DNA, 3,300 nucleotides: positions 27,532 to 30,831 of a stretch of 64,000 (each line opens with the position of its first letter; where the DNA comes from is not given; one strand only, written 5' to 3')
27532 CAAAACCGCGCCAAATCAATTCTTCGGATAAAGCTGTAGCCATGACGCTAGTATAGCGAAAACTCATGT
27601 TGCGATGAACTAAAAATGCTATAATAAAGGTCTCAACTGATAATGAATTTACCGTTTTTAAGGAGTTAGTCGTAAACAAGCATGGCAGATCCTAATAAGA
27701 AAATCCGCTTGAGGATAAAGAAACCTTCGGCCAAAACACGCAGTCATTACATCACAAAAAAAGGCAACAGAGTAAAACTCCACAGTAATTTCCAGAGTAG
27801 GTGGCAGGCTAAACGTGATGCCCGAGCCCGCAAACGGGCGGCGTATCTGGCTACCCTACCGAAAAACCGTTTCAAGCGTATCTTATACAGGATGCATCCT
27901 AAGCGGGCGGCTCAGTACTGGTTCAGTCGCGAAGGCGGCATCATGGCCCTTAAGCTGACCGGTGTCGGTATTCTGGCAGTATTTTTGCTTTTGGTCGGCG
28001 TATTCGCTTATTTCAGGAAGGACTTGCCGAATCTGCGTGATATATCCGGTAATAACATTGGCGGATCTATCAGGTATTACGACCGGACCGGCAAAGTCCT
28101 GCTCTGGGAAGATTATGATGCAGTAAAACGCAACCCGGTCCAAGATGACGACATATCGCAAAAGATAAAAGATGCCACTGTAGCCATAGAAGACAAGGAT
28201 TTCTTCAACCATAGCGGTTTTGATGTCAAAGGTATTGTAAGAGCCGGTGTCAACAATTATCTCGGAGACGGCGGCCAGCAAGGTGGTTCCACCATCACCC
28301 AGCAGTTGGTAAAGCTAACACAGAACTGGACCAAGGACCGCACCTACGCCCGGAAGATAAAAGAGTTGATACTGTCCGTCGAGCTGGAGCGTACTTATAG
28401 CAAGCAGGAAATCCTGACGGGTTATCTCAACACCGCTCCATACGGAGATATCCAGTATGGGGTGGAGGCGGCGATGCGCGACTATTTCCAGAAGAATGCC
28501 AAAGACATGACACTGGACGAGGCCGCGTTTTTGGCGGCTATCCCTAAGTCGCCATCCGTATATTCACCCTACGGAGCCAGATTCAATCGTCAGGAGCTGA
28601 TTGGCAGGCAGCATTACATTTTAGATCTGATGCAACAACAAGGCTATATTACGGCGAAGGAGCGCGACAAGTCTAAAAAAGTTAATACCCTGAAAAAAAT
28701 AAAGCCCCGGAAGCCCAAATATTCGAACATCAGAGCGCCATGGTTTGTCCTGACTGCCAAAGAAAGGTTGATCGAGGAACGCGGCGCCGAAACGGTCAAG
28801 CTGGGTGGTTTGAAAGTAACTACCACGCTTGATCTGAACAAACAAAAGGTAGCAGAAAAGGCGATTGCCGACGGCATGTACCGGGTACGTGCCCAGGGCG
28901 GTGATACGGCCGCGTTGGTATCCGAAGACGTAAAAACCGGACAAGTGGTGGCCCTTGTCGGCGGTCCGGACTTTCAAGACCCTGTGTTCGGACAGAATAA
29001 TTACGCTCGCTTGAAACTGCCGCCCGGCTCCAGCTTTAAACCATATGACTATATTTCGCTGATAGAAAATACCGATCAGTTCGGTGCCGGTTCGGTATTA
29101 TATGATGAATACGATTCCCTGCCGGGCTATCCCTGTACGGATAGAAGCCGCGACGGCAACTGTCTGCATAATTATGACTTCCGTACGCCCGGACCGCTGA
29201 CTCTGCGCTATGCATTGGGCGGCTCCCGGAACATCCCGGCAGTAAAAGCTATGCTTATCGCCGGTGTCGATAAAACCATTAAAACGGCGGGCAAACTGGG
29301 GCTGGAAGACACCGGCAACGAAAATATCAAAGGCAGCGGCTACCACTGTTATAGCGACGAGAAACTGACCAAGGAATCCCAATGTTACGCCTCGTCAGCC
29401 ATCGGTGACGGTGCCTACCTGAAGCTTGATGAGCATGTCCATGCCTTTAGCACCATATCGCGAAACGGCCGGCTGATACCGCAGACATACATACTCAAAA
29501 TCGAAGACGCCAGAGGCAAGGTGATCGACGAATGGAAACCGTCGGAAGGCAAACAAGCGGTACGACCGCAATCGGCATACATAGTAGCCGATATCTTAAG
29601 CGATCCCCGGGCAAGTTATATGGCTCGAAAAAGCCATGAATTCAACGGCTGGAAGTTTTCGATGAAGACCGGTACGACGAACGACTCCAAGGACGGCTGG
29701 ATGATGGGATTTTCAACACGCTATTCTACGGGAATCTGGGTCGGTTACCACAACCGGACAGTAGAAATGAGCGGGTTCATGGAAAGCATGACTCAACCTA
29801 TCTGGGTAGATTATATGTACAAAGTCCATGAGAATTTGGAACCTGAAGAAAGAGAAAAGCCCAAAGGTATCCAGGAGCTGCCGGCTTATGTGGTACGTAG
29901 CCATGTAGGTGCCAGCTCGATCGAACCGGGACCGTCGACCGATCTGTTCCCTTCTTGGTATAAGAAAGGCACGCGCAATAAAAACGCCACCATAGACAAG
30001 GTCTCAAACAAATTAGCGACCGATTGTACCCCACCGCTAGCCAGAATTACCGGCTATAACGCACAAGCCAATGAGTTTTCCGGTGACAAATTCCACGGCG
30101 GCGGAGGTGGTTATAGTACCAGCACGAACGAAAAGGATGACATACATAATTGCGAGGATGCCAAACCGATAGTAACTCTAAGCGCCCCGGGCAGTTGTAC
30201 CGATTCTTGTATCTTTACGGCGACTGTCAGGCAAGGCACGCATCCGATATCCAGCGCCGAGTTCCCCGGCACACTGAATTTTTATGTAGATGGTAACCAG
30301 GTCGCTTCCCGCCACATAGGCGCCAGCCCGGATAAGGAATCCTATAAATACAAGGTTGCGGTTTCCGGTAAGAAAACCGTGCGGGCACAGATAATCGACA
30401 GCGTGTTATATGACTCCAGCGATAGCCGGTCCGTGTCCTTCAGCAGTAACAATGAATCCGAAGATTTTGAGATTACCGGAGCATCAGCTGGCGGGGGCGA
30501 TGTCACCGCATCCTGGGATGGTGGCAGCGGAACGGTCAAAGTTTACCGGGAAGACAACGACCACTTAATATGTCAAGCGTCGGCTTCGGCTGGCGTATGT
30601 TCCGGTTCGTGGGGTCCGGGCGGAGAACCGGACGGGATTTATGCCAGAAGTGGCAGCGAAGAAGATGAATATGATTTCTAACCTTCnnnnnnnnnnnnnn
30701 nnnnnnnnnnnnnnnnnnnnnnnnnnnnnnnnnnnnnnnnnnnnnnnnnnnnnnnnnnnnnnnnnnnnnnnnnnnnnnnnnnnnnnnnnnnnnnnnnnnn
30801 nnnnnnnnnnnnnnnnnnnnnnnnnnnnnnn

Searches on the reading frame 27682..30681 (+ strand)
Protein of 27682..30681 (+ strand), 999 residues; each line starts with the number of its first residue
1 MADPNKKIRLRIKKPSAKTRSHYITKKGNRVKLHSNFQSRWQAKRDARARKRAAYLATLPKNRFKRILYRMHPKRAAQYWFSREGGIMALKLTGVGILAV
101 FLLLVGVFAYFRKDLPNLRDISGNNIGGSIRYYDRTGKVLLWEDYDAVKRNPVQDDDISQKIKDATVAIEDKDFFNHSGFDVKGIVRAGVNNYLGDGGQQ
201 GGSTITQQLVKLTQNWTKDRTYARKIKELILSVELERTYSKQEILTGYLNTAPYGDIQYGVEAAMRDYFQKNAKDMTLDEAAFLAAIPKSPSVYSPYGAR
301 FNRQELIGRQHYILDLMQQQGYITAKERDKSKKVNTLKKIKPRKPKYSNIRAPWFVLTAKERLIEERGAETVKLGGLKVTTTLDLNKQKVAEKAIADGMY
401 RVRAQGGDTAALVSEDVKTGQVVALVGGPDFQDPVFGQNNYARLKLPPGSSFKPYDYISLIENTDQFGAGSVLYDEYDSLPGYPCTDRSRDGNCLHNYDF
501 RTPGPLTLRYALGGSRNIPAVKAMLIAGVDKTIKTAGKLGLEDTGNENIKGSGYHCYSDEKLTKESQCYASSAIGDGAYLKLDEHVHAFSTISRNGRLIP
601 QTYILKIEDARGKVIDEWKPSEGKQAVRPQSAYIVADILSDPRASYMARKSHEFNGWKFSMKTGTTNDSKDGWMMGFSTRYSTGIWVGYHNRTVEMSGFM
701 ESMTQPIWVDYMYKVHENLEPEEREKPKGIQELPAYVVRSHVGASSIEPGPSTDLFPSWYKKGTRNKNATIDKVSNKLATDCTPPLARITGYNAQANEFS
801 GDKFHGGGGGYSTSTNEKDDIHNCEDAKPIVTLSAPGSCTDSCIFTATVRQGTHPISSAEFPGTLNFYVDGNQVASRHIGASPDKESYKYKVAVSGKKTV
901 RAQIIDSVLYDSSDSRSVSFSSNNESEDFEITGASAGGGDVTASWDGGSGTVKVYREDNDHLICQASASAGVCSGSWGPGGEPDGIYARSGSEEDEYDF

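Call 13: search_protein_families(library=pfam, proteins=[window:27682-30681:+], max_evalue=0.00001)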
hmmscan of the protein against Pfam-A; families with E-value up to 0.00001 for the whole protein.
window:27682-30681:+ (999 aa): 2 families
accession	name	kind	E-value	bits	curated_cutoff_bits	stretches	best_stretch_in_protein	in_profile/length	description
PF00912.28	Transgly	-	2.1e-56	190.6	27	1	146-318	10-178/178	Transglycosylase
PF00905.27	Transpeptidase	-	6.7e-15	55.5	22.1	1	413-689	4-264/299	Penicillin binding protein transpeptidase domain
